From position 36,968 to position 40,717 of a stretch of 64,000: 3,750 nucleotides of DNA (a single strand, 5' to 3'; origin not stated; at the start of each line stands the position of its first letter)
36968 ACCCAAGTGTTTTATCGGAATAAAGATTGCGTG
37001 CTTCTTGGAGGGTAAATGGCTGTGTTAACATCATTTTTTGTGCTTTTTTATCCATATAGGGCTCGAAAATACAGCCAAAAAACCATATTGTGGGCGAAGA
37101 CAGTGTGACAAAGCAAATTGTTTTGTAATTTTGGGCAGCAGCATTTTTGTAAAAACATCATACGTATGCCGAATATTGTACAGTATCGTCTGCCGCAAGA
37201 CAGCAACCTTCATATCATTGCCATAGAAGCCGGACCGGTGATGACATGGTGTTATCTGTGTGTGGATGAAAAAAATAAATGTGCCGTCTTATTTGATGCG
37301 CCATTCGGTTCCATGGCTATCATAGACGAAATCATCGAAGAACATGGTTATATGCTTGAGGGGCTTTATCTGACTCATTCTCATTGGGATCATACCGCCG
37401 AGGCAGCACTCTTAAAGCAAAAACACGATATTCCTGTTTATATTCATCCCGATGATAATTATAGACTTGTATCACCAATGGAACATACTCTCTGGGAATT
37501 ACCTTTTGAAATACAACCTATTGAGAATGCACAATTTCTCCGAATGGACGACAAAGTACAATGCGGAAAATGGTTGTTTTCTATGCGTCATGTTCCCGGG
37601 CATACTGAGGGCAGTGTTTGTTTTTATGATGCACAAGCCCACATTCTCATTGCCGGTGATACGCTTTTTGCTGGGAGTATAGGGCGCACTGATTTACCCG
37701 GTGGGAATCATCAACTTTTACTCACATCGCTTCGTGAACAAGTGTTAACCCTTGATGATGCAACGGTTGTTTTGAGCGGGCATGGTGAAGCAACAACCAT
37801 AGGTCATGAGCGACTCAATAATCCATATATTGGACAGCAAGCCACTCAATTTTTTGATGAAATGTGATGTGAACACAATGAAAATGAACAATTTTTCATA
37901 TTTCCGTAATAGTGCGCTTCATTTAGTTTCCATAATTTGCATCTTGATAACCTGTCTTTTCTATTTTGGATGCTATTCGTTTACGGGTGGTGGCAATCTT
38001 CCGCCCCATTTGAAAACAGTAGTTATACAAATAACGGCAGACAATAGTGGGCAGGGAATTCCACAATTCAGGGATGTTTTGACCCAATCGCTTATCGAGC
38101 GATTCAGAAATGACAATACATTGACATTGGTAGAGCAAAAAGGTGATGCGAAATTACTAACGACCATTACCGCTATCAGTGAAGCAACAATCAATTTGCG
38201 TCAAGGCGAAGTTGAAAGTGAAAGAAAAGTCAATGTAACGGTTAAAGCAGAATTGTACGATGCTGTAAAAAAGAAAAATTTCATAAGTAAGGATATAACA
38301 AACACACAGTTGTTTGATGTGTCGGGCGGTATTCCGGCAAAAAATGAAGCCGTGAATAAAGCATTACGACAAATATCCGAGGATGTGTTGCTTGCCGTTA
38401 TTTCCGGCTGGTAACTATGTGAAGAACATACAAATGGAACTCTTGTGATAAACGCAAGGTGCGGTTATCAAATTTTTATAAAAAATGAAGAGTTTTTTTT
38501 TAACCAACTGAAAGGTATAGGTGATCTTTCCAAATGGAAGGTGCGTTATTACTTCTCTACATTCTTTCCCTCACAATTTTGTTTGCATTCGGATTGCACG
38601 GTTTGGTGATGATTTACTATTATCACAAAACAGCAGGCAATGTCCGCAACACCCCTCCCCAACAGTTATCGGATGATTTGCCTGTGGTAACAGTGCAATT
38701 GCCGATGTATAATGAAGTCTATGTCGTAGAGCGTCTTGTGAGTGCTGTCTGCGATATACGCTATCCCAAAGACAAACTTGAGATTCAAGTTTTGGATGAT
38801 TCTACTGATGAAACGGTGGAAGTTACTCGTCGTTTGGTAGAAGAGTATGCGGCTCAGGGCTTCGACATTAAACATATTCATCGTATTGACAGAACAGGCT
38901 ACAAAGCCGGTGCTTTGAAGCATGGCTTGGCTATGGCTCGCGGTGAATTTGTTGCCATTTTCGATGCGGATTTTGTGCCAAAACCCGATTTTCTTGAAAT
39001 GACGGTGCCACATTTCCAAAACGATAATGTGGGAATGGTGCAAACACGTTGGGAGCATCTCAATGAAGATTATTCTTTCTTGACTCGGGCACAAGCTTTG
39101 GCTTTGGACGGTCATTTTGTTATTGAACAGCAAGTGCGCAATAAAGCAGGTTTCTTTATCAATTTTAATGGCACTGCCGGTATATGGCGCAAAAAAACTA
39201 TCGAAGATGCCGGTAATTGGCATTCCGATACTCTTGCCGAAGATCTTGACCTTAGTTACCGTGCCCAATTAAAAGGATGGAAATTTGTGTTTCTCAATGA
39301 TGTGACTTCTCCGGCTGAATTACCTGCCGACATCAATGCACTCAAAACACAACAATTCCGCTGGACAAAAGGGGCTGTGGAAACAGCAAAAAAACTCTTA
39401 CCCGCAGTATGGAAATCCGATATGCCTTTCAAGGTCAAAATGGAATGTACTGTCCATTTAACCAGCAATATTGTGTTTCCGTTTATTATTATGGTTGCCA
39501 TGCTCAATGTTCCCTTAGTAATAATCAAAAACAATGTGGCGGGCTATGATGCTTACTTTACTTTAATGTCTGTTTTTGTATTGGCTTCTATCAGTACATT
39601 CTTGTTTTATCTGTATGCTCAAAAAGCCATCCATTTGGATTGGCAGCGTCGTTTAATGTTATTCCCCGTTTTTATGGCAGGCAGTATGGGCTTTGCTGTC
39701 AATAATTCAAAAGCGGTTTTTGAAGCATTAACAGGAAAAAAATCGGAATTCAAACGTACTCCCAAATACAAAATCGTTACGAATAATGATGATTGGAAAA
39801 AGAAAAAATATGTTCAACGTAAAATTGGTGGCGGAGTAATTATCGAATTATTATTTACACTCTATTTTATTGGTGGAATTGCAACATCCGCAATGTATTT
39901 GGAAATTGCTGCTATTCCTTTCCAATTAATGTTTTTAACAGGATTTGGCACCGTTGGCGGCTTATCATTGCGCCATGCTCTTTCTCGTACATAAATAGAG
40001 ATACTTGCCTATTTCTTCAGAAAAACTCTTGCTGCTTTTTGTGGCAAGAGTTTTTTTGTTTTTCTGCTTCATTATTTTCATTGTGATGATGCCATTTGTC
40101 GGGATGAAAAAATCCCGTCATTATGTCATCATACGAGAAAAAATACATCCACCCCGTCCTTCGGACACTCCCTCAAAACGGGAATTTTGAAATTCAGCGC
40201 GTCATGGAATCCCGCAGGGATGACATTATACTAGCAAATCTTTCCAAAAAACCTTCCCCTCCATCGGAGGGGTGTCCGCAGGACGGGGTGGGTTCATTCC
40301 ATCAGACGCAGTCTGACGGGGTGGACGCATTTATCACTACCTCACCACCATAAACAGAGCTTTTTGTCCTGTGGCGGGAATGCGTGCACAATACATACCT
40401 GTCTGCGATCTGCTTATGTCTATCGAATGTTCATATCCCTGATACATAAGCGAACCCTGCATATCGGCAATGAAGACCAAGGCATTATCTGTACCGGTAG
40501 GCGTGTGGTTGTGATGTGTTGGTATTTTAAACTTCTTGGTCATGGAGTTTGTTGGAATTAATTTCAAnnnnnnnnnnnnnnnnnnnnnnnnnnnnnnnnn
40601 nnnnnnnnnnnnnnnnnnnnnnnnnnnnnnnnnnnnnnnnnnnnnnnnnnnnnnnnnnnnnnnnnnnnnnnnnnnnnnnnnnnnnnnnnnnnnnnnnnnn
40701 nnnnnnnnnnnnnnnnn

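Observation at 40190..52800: ~12.5-kb variable/defense island bounded by a T9SS-CTD gene remnant and a repeat-dense non-coding block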

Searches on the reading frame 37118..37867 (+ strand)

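Call 4: search_protein_families(library=pfam, proteins=[window:37118-37867:+], max_evalue=0.01)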
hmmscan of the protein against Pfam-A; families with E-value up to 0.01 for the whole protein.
window:37118-37867:+ (249 aa): 2 families
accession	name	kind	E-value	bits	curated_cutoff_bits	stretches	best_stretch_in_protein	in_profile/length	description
PF00753.33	Lactamase_B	-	1.6e-28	100.4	22.7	1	39-222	2-196/196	Metallo-beta-lactamase superfamily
PF12706.13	Lactamase_B_2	-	0.0052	16.8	27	1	81-148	32-97/200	Beta-lactamase superfamily domain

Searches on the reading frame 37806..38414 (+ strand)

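Call 4: search_protein_families(library=pfam, proteins=[window:37806-38414:+], max_evalue=0.01)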
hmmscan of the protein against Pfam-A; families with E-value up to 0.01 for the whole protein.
window:37806-38414:+ (202 aa): 1 family
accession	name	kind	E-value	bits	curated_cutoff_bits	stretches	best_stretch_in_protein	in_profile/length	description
PF04390.17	LptE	-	5.9e-09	37.1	23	1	69-195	1-115/118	Lipopolysaccharide-assembly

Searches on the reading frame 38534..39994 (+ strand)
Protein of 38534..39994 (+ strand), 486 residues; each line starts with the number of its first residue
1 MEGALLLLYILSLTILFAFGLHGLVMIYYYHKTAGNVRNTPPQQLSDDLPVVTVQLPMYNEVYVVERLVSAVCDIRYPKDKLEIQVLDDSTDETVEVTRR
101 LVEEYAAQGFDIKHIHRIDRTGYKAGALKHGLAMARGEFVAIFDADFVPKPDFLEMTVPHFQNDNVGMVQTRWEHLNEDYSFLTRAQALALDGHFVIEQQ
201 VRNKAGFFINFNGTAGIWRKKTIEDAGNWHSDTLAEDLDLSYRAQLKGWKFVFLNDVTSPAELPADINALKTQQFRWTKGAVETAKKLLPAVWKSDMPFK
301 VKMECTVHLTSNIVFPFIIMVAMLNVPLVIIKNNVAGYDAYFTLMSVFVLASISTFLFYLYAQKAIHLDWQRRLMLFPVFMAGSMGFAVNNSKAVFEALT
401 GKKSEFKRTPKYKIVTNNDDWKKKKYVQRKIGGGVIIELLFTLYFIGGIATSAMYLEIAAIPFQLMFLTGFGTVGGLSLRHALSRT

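Call 4: search_protein_families(library=pfam, proteins=[window:38534-39994:+], max_evalue=0.01)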
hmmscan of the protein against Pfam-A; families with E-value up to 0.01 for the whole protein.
window:38534-39994:+ (486 aa): 4 families
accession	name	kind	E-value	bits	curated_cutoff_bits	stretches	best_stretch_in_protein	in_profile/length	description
PF13641.12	Glyco_tranf_2_3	-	7.5e-28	98.5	27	1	52-280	3-230/230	Glycosyltransferase like family 2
PF00535.33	Glycos_transf_2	-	3.9e-23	82.7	23.3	1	54-209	2-153/168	Glycosyl transferase family 2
PF13632.12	Glyco_trans_2_3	-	1.1e-19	71.5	27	1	140-324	2-177/198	Glycosyl transferase family group 2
PF13506.12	Glyco_transf_21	-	7.9e-11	42.2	21.7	1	122-279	16-174/174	Glycosyl transferase family 21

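Call 13: find_encoding_contigs(protein=window:38534-39994:+, flank=10000, max_places=10)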
Protein window:38534-39994:+ (486 aa): 22 contigs read that carry it; 10 places shown.
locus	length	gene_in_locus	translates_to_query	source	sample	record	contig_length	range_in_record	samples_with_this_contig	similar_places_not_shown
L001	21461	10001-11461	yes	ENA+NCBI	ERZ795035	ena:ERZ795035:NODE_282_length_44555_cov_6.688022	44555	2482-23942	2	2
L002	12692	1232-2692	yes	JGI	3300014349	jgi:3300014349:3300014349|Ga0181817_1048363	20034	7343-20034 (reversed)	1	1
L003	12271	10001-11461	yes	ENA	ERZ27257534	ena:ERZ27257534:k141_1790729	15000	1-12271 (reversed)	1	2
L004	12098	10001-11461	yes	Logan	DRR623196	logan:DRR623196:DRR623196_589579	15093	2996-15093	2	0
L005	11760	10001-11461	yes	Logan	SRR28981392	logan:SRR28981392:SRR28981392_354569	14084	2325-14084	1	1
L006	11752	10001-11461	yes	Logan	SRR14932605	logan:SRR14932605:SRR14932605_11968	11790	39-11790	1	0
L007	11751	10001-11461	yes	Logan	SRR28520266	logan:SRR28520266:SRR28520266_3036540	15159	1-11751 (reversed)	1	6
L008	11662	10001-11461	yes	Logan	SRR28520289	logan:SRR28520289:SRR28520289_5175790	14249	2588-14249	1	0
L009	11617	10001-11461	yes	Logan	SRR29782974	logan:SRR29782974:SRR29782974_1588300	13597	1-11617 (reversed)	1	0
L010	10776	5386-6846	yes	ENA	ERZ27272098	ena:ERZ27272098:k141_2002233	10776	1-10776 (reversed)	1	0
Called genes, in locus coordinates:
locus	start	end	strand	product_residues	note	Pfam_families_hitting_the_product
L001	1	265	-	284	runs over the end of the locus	PF01694:Rhomboid (weak), PF20216:DUF6576 (weak)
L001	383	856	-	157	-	PF01257:2Fe-2S_thioredx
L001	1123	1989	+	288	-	PF02749:QRPTase_N, PF01729:QRPTase_C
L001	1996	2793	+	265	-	PF00795:CN_hydrolase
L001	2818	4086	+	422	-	PF01435:Peptidase_M48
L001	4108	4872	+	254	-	PF00005:ABC_tran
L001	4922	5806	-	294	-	PF00561:Abhydrolase_1, PF12146:Hydrolase_4, PF12697:Abhydrolase_6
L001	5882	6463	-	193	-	PF00027:cNMP_binding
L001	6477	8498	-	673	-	PF02922:CBM_48, PF00128:Alpha-amylase (faint)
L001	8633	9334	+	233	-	PF00753:Lactamase_B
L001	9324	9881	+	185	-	PF04390:LptE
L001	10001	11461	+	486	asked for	PF13506:Glyco_transf_21, PF00535:Glycos_transf_2, PF13641:Glyco_tranf_2_3, PF13632:Glyco_trans_2_3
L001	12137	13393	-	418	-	PF14082:SduA_C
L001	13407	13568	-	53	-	-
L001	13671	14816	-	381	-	PF01370:Epimerase, PF04321:RmlD_sub_bind (weak), PF16363:GDP_Man_Dehyd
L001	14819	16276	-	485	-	PF03446:NAD_binding_2 (weak), PF03721:UDPG_MGDP_dh_N, PF00984:UDPG_MGDP_dh, PF03720:UDPG_MGDP_dh_C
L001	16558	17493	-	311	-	PF01370:Epimerase, PF13460:NAD_binding_10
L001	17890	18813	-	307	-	PF10727:Rossmann-like, PF10728:DUF2520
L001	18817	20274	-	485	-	PF01406:tRNA-synt_1e, PF01921:tRNA-synt_1f (faint), PF09334:tRNA-synt_1g (faint)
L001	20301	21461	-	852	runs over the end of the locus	PF18962:Por_Secre_tail (faint)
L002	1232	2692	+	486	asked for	PF13506:Glyco_transf_21, PF00535:Glycos_transf_2, PF13641:Glyco_tranf_2_3, PF13632:Glyco_trans_2_3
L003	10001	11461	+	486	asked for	PF13506:Glyco_transf_21, PF00535:Glycos_transf_2, PF13641:Glyco_tranf_2_3, PF13632:Glyco_trans_2_3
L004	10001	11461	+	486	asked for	PF13506:Glyco_transf_21, PF00535:Glycos_transf_2, PF13641:Glyco_tranf_2_3, PF13632:Glyco_trans_2_3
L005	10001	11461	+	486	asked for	PF13506:Glyco_transf_21, PF00535:Glycos_transf_2, PF13641:Glyco_tranf_2_3, PF13632:Glyco_trans_2_3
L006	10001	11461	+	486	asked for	PF13506:Glyco_transf_21, PF00535:Glycos_transf_2, PF13641:Glyco_tranf_2_3, PF13632:Glyco_trans_2_3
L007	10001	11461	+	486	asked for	PF13506:Glyco_transf_21, PF00535:Glycos_transf_2, PF13641:Glyco_tranf_2_3, PF13632:Glyco_trans_2_3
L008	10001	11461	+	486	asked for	PF13506:Glyco_transf_21, PF00535:Glycos_transf_2, PF13641:Glyco_tranf_2_3, PF13632:Glyco_trans_2_3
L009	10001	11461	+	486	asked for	PF13506:Glyco_transf_21, PF00535:Glycos_transf_2, PF13641:Glyco_tranf_2_3, PF13632:Glyco_trans_2_3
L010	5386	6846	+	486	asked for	PF13506:Glyco_transf_21, PF00535:Glycos_transf_2, PF13641:Glyco_tranf_2_3, PF13632:Glyco_trans_2_3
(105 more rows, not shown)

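Call 29: search_protein_families(library=padloc, proteins=[L001:12137-13393:-], max_evalue=0.001)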
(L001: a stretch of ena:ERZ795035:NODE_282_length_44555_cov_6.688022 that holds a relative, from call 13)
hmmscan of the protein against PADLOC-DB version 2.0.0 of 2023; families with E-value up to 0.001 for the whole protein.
L001:12137-13393:- (418 aa): 12 families
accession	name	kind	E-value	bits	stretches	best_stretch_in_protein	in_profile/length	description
PDLC00392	SduA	-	1.1e-49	167.7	1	47-394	56-389/396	DUF4263 domain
PDLC00382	SduA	-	7.5e-32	109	1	199-395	130-321/336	DUF4263 domain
PDLC00391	SduA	-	2e-31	107.5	1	13-394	16-399/402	DUF4263 domain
PDLC00394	SduA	-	1.1e-30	104.9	1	149-394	143-383/392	DUF4263 domain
PDLC00399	SduA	-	9.7e-17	59.4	1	207-390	194-364/375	DUF4263 domain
PDLC00384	SduA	-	5e-14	49.9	1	209-389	284-451/476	DUF4263 domain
PDLC00406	SduA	-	7.4e-14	50.5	1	211-393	150-321/326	DUF4263 domain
PDLC00400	SduA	-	7.6e-13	46.5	1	200-389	114-288/308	DUF4263 domain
PDLC00393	SduA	-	3.9e-11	40.8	1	212-389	278-443/455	DUF4263 domain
PDLC00380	SduA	-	1.8e-09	34.7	1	202-389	288-460/480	DUF4263 domain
PDLC00381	SduA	-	5.1e-07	27.3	1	211-389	170-335/342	DUF4263 domain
PDLC00378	SduA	-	9.4e-07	26.6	1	271-389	82-189/287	DUF4263 domain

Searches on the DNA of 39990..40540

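Call 64: search_rna_families(source=window, start=39990, end=40540, threshold=evalue, max_evalue=1)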
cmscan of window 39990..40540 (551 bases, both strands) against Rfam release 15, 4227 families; matches with E-value up to 1: 5.
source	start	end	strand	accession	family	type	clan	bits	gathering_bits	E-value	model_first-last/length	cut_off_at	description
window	39990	40065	+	RF00557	L10_leader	Cis-reg; leader;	-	27.2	44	0.019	63-138/138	5'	Ribosomal protein L10 leader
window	39990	40059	+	RF00515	PyrR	Cis-reg;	-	23.7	54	0.53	47-115/115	5'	PyrR binding site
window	40073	40142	+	RF03574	mir-4847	Gene; miRNA;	-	22.8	100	0.015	1-79/79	no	mir-4847 microRNA precursor family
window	40018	40066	+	RF02663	GmglnB1_5p_UTR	Cis-reg;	-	18.4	54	0.93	11-60/85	no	GmglnB1 5'UTR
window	40021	40055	+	RF03257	mir-4427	Gene; miRNA;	-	17.8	86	0.67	1-68/68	no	mir-4427 microRNA precursor family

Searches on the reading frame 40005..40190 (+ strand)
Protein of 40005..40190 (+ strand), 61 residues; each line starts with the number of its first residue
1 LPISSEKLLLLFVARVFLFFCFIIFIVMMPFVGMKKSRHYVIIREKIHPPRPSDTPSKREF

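Call 4: search_protein_families(library=pfam, proteins=[window:40005-40190:+], max_evalue=0.01)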
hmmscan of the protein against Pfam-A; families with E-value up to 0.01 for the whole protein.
window:40005-40190:+ (61 aa): 0 families

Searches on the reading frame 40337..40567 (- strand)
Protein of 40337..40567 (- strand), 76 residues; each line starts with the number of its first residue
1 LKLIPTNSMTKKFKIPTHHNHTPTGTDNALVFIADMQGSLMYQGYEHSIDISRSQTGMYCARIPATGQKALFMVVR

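Call 3: search_protein_families(library=pfam, proteins=[window:40337-40567:-], max_evalue=0.01)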
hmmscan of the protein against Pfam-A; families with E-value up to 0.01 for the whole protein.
window:40337-40567:- (76 aa): 1 family
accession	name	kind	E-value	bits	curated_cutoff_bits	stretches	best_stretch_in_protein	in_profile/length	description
PF18962.6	Por_Secre_tail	-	0.0018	19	27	1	11-68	8-67/75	Secretion system C-terminal sorting domain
